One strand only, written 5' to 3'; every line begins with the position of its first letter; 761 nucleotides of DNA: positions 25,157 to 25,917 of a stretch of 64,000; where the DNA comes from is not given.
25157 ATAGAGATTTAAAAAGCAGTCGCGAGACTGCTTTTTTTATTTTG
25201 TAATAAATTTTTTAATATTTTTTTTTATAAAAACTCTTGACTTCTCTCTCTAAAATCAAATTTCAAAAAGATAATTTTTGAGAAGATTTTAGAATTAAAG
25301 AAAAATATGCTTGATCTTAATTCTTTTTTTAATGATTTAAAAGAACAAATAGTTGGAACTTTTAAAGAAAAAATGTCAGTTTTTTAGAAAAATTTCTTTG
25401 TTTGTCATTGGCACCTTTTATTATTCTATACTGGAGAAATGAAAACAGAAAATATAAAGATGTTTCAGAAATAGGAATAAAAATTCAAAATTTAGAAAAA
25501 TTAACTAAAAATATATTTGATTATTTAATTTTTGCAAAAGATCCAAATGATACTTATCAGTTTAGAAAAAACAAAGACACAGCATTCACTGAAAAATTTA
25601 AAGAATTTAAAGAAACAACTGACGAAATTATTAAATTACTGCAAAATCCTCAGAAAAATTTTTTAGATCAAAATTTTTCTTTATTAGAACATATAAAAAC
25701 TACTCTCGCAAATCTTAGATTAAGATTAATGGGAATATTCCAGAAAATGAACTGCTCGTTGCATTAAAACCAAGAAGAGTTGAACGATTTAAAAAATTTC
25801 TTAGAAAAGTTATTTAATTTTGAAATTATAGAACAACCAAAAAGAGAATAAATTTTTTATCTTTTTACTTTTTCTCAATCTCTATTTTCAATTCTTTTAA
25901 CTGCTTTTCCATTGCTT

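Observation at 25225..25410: Copy B of the promoter element has a shortened (TC)4 tract, and its downstream gene is frameshifted at a T6 run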

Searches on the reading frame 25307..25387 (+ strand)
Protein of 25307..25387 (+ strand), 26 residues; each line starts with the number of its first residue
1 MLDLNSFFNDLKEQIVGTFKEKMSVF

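Call 15: search_protein_families(library=pfam, proteins=[window:25307-25387:+], max_evalue=0.01)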
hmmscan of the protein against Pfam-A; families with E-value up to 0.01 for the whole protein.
window:25307-25387:+ (26 aa): 0 families

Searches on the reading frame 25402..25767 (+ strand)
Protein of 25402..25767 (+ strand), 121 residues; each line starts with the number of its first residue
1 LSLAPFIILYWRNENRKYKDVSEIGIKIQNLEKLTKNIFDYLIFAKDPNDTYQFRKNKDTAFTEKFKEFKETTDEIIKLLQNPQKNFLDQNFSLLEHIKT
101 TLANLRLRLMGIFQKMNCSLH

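Call 15: search_protein_families(library=pfam, proteins=[window:25402-25767:+], max_evalue=0.01)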
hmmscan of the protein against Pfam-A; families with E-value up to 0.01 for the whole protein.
window:25402-25767:+ (121 aa): 1 family
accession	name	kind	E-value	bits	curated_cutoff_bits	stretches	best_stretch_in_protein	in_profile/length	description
PF09172.16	Vit_open_b-sht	-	0.0012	18.6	23.7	1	19-94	50-131/303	Vitellinogen, open beta-sheet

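Call 33: search_protein_families(library=ncbifam, proteins=[window:25402-25767:+], max_evalue=0.01)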
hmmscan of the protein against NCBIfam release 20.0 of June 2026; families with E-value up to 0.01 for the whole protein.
window:25402-25767:+ (121 aa): 0 families

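Call 37: search_protein_representatives(protein=window:25402-25767:+)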
Query: 121 residues. Proteins with E-value up to 0.001 (for the whole library): 2; up to 1e-10: 1; up to 1e-30: 1. The best 2 are listed.
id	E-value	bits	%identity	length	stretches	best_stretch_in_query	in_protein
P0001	1.7e-72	257.2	100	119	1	3-121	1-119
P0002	1.1e-04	38.7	37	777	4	5-42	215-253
